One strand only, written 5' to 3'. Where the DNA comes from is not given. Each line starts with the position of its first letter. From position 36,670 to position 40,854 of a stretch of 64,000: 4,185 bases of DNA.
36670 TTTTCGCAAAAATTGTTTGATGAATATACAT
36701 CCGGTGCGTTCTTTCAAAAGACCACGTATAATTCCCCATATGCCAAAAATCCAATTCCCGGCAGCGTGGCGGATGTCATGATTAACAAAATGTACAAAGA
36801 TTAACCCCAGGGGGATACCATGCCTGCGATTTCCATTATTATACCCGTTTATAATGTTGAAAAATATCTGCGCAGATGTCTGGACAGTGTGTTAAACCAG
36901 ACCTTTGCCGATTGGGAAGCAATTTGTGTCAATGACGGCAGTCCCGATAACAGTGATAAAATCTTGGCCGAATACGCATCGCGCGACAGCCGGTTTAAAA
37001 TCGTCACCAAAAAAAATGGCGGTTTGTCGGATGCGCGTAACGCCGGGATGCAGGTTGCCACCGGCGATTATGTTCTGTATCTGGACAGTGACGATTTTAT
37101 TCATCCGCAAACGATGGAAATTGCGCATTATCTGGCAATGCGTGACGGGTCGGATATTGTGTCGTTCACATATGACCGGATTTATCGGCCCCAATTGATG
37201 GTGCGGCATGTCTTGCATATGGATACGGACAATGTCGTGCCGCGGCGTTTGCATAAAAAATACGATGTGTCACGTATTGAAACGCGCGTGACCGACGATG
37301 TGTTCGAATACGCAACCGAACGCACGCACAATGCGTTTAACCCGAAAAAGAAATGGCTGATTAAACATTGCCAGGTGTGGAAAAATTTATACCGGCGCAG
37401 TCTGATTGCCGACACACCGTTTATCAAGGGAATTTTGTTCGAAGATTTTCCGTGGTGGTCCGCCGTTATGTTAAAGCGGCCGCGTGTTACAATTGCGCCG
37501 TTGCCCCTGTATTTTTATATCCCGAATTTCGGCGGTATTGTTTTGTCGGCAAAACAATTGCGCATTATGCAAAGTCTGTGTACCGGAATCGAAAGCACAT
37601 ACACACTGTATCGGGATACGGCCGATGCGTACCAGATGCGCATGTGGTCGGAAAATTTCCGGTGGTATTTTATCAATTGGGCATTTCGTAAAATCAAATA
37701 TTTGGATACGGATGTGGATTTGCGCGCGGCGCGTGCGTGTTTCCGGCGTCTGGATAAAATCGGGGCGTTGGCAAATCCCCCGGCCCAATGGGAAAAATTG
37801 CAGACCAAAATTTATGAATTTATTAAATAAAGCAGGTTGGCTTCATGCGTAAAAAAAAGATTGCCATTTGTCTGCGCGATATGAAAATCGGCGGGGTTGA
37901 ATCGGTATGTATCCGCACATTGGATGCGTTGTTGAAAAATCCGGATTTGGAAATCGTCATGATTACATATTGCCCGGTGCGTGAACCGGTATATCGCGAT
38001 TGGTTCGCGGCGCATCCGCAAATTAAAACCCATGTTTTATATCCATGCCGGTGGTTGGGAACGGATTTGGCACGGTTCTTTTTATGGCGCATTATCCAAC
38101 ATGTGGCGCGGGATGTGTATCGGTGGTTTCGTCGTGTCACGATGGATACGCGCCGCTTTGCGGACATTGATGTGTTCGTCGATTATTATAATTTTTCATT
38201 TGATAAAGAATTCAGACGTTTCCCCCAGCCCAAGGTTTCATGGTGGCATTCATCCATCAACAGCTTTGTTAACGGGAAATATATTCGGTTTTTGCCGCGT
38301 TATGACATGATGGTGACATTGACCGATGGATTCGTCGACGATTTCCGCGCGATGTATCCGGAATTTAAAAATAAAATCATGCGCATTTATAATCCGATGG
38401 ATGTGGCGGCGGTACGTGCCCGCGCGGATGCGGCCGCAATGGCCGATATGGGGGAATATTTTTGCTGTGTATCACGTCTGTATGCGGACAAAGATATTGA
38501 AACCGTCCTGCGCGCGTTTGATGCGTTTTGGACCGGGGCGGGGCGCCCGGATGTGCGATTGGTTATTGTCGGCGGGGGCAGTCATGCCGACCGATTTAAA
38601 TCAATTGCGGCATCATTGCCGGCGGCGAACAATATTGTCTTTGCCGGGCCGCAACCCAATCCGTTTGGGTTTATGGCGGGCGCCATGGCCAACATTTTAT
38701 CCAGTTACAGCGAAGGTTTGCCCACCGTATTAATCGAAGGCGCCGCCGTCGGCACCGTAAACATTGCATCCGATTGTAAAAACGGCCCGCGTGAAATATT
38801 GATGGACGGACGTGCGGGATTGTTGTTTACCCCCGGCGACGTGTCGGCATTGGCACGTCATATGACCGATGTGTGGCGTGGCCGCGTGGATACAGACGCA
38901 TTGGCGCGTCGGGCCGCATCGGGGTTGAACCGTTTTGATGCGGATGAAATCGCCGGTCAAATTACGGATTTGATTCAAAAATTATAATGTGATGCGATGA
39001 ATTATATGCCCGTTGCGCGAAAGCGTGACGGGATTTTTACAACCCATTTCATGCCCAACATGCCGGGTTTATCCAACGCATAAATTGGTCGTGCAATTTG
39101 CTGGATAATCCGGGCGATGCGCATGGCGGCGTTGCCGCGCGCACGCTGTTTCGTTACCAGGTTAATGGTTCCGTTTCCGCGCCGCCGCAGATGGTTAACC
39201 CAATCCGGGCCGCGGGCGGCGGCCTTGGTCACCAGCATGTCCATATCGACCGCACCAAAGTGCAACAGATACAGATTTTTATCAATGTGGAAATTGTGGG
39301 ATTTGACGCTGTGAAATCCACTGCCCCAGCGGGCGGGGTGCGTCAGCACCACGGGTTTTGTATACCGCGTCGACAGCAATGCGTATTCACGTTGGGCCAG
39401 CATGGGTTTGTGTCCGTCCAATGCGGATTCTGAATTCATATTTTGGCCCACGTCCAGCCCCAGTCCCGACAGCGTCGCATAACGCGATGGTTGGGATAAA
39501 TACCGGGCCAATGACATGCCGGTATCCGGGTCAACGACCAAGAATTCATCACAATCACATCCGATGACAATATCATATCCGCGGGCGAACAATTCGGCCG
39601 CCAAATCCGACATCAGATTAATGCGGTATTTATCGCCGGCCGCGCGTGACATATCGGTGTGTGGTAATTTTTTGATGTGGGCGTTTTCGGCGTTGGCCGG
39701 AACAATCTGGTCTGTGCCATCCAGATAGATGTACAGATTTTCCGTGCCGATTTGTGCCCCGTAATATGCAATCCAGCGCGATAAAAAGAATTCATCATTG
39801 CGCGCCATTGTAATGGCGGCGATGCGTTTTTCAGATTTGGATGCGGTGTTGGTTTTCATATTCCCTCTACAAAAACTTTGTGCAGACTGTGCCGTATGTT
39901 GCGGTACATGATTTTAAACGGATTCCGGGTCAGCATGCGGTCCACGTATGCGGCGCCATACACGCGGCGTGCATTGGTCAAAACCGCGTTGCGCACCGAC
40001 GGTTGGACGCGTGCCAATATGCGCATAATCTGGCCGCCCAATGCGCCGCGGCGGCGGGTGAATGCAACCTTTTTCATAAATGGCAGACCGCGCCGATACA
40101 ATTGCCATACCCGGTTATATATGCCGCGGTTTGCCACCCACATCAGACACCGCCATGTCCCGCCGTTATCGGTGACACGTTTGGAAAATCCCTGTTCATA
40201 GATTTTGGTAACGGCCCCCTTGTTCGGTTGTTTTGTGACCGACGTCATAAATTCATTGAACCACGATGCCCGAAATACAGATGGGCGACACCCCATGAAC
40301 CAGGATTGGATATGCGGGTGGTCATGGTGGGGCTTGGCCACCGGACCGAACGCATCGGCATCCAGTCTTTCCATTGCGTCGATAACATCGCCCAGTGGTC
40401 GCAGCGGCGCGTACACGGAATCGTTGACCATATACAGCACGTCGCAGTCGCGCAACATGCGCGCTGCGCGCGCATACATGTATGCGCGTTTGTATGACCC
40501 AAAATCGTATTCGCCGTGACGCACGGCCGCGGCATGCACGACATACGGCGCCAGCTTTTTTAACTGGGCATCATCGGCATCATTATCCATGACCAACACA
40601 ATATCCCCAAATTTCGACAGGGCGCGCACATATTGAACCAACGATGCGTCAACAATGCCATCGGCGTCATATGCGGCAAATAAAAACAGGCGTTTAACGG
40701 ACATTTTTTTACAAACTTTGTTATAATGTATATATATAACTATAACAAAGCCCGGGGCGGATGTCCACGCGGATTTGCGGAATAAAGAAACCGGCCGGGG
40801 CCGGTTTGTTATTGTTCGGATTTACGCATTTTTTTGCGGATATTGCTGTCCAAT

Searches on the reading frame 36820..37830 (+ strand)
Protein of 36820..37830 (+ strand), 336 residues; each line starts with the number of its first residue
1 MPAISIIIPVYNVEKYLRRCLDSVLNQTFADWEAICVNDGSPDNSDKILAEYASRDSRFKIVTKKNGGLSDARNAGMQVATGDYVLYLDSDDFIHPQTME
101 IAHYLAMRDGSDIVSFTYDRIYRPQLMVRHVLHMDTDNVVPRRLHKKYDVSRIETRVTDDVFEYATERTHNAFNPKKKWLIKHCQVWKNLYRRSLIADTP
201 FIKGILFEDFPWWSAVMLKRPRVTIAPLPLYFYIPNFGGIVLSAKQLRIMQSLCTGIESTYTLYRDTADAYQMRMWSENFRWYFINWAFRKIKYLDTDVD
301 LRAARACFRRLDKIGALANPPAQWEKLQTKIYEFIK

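Call 51: search_protein_families(library=pfam, proteins=[window:36820-37830:+], max_evalue=0.00001)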
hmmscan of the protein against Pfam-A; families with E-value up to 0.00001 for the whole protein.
window:36820-37830:+ (336 aa): 3 families
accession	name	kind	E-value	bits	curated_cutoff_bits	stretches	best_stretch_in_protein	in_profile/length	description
PF00535.33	Glycos_transf_2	-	1.9e-37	129.2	23.3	1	5-139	1-132/168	Glycosyl transferase family 2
PF10111.15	Glyco_tranf_2_2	-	1e-09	38.7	27.3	1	5-101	1-101/276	Glycosyltransferase like family 2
PF13641.12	Glyco_tranf_2_3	-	3.8e-08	34.1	27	1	2-114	1-119/230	Glycosyltransferase like family 2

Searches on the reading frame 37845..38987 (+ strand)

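Call 51: search_protein_families(library=pfam, proteins=[window:37845-38987:+], max_evalue=0.00001)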
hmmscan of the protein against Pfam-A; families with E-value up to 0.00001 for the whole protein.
window:37845-38987:+ (380 aa): 2 families
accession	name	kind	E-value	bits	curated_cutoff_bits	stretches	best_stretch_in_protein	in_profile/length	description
PF00534.26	Glycos_transf_1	-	1.1e-25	90.6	26.4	1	201-347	13-159/172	Glycosyl transferases group 1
PF13692.12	Glyco_trans_1_4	-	1.1e-22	81.3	27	1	205-343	3-139/142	Glycosyl transferases group 1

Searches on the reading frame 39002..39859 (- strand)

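Call 51: search_protein_families(library=pfam, proteins=[window:39002-39859:-], max_evalue=0.00001)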
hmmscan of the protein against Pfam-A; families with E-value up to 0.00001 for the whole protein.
window:39002-39859:- (285 aa): 1 family
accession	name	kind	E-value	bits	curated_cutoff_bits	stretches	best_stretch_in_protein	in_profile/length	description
PF13704.12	Glyco_tranf_2_4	-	9.5e-13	48.9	27.5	1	20-119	1-96/98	Glycosyl transferase family 2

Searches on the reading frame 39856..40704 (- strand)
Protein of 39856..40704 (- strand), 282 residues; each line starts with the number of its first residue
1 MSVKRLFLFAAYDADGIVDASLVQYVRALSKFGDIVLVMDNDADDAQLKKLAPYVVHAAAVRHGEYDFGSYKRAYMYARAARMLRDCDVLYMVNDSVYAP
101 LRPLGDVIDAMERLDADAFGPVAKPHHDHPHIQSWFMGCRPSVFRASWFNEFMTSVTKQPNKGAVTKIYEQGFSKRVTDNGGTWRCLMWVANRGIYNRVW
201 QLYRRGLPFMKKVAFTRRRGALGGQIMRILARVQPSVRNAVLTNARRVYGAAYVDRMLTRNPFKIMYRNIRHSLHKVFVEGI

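Call 51: search_protein_families(library=pfam, proteins=[window:39856-40704:-], max_evalue=0.00001)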
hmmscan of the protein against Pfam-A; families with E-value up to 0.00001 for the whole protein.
window:39856-40704:- (282 aa): 1 family
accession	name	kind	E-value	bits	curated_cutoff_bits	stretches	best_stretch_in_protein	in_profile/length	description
PF05045.17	RgpF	-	2.8e-13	49.8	25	1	35-218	1-200/503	Rhamnan synthesis protein F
